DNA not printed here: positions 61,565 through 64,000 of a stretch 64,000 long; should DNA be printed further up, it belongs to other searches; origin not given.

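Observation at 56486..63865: Tight seven-gene operon of uncharacterised proteins led by an SH3b plus NlpC/P60-like (TIGR02594-type) hydrolase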

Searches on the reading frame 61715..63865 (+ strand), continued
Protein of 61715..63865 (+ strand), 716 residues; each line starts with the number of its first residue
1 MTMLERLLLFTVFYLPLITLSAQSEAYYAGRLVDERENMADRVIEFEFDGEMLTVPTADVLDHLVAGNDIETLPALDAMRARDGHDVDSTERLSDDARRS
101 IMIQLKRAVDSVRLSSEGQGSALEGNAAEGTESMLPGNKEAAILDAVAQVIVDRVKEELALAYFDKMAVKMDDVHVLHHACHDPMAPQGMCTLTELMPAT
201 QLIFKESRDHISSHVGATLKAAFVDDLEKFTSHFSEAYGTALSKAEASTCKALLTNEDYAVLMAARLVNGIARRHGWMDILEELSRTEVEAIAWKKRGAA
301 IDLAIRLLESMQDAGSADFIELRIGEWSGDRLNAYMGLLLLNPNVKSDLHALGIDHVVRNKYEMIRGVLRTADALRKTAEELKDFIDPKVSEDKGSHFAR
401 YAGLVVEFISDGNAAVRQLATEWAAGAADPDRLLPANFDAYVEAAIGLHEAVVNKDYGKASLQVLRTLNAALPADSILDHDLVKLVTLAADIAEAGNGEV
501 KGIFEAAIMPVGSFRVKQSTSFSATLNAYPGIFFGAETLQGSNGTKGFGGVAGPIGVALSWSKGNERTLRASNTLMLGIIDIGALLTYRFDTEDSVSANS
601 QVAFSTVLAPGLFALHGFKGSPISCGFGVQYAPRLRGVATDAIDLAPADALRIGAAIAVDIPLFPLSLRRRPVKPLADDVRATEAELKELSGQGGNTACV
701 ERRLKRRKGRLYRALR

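Call 91: fold_search(model_id=the predicted structure, library=pdb)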
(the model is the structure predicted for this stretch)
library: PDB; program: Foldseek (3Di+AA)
matches with E <= 10: 442; with E <= 0.001: 0
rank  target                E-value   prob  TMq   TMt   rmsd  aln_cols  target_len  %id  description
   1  9qco_A                2.3e-02  0.08  0.07  0.05  32.5       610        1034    8  NTNH-HA70 complex from Clostridium botulinum Serotype B1 (released 2025-09-10)
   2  7t7c_A                7.2e-02  0.08  0.08  0.06  31.3       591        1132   11  The hexagonal organization of Munc13-1 C1-C2B-MUN-C2C domains between lipid bilayers (released 2022-02-09)
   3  9a2m_MODEL_1_A        8.2e-02  0.63  0.10  0.17  13.6       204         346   11  Model of E. coli OmpA by in-cell photo-crosslinking MS and deep learning (released 2023-02-24)
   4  1olp_A                1.2e-01  0.07  0.07  0.10  27.8       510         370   10  Alpha Toxin from Clostridium Absonum (released 2003-10-23)
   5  6fn4_A                1.5e-01  0.09  0.08  0.05  35.5       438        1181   11  Apo form of UIC2 Fab complex of human-mouse chimeric ABCB1 (ABCB1HM) (released 2018-02-21)
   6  2ge4_MODEL_1_A        1.6e-01  0.41  0.09  0.25  12.4       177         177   12  High-resolution solution structure of outer membrane protein A transmembrane domain (released 2006-04-11)
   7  6lfp                  1.9e-01  0.08  0.08  0.10  23.1       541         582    9  Cry3Aa protein for enzyme entrapment (released 2020-10-14)
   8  7emf_R                1.9e-01  0.06  0.05  0.11  19.9       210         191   11  Human Mediator (deletion of MED1-IDR) in a Tail-extended conformation (released 2021-05-05)
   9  7a26_AAA              2.0e-01  0.08  0.07  0.12  26.6       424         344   10  Structure of soluble SmhA crystal form 1 of the tripartite alpha-pore forming toxin, Smh, from Serratia marcescens. (released 2021-03-31)
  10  4yuu_o1               2.3e-01  0.14  0.09  0.17  17.1       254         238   11  Crystal structure of oxygen-evolving photosystem II from a red alga (released 2016-01-20)
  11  2ptf_B                2.5e-01  0.13  0.06  0.15  19.3       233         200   12  Crystal structure of protein MTH_863 from Methanobacterium thermoautotrophicum bound to FMN (released 2007-05-15)
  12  9l12_I                2.6e-01  0.03  0.06  0.05  34.7       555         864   12  Crystal structure of Cas12h ternary complex (released 2025-06-11)
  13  4yuu_O1               3.0e-01  0.12  0.09  0.17  17.4       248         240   12  Crystal structure of oxygen-evolving photosystem II from a red alga (released 2016-01-20)
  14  2mnh_MODEL_1_A        3.1e-01  0.30  0.09  0.28  15.8       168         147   13  Refined structure of outer membrane protein x in nanodisc by measuring residual dipolar couplings (released 2015-03-18)
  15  2ptf_A                3.1e-01  0.12  0.06  0.15  20.1       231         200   13  Crystal structure of protein MTH_863 from Methanobacterium thermoautotrophicum bound to FMN (released 2007-05-15)
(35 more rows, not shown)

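Call 98: search_protein_families(library=pfam, alignment_id=A6, max_evalue=0.0001)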
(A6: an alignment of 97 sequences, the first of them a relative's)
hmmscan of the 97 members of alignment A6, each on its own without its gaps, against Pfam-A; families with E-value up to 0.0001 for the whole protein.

A. member 1, L012:261-605:- (114 aa): 0 families

B. families by the number of members that match (of 97 scanned): 99 families (the first 25 are shown)
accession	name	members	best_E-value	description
PF01734.28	Patatin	5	2.5e-23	Patatin-like phospholipase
PF13365.12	Trypsin_2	3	2.4e-09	Trypsin-like peptidase domain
PF21347.3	DUF3108_like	2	1.1e-54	DUF3108-like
PF04389.22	Peptidase_M28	2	8.9e-41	Peptidase family M28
PF00005.33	ABC_tran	2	1.2e-40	ABC transporter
PF00892.27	EamA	2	2.3e-28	EamA-like transporter family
PF12848.13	ABC_tran_Xtn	2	4.4e-20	ABC transporter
PF07715.20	Plug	2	8.3e-20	TonB-dependent Receptor Plug Domain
PF13585.12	CHU_C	2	6.6e-18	CHU_C Type IX secretion signal domain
PF13715.12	CarbopepD_reg_2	2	8.5e-17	CarboxypepD_reg-like domain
PF13304.12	AAA_21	2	7.7e-16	AAA domain, putative AbiEii toxin, Type IV TA system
PF09697.16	Porph_ging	2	1.4e-13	Protein of unknown function (Porph_ging)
PF00593.30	TonB_dep_Rec_b-barrel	2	7.9e-13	TonB dependent receptor-like, beta-barrel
PF13620.12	CarboxypepD_reg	2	4.2e-12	Carboxypeptidase regulatory-like domain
PF02463.25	SMC_N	2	1.4e-10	RecF/RecN/SMC N terminal domain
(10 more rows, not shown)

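Call 99: search_protein_families(library=padloc, alignment_id=A6, max_evalue=0.00001)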
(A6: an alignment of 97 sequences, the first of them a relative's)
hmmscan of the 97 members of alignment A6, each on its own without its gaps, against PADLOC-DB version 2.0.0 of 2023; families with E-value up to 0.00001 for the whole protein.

A. member 1, L012:261-605:- (114 aa): 0 families

B. families by the number of members that match (of 97 scanned): 29 families (the first 25 are shown)
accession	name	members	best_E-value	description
PDLC00758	Effector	2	4.9e-68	Phospholipase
PDLC00757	Effector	2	8e-60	Phospholipase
PDLC04135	mad3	2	2.1e-48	mads_3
PDLC00756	Effector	2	8.2e-29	Phospholipase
PDLC00755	Effector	2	1.1e-21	Phospholipase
PDLC02980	AriA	2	1.2e-14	-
PDLC04140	mad8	2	2.7e-13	mads_8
PDLC04892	PDC-S06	2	9e-08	-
PDLC04541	PDC-M25A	2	3.6e-07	-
PDLC04164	AriA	2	2.2e-06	-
PDLC03963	SoFic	1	3.6e-112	-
PDLC04134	mad2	1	6.3e-17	mads_2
PDLC04966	PDC-S24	1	3.7e-14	-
PDLC04832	PDC-S03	1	2.5e-13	-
PDLC00407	ThsA1|ThsA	1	5.7e-13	STALD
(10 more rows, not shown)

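Call 101: find_related_loci(query=A1, collection=metagenome_contigs, flank=10000)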
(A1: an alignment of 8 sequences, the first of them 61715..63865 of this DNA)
Query A1 (716 aa) in metagenome_contigs; peptide patterns used: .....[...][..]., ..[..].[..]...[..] (x = any residue, [..] = any of these).
422 stretches matched a pattern; 2 encode a relative of the query (tblastn E <= 1e-3); 2 distinct loci.
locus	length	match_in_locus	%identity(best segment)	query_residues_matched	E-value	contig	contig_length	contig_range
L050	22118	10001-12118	46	1-715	0e+0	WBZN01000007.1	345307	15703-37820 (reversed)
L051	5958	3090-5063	41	2-670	1e-136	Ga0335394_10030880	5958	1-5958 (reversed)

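Call 120: search_protein_families(library=pfam, proteins=[L051:281-955:+, L051:952-2358:+], max_evalue=0.01)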
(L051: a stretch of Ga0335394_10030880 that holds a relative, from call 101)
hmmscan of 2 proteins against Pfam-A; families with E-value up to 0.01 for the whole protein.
L051:281-955:+ (224 aa): 1 family
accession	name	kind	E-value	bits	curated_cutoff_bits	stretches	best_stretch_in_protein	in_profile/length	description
PF04103.21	CD20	-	0.0042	17.6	27.9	1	101-158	27-84/156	CD20-like family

L051:952-2358:+ (468 aa): 0 families
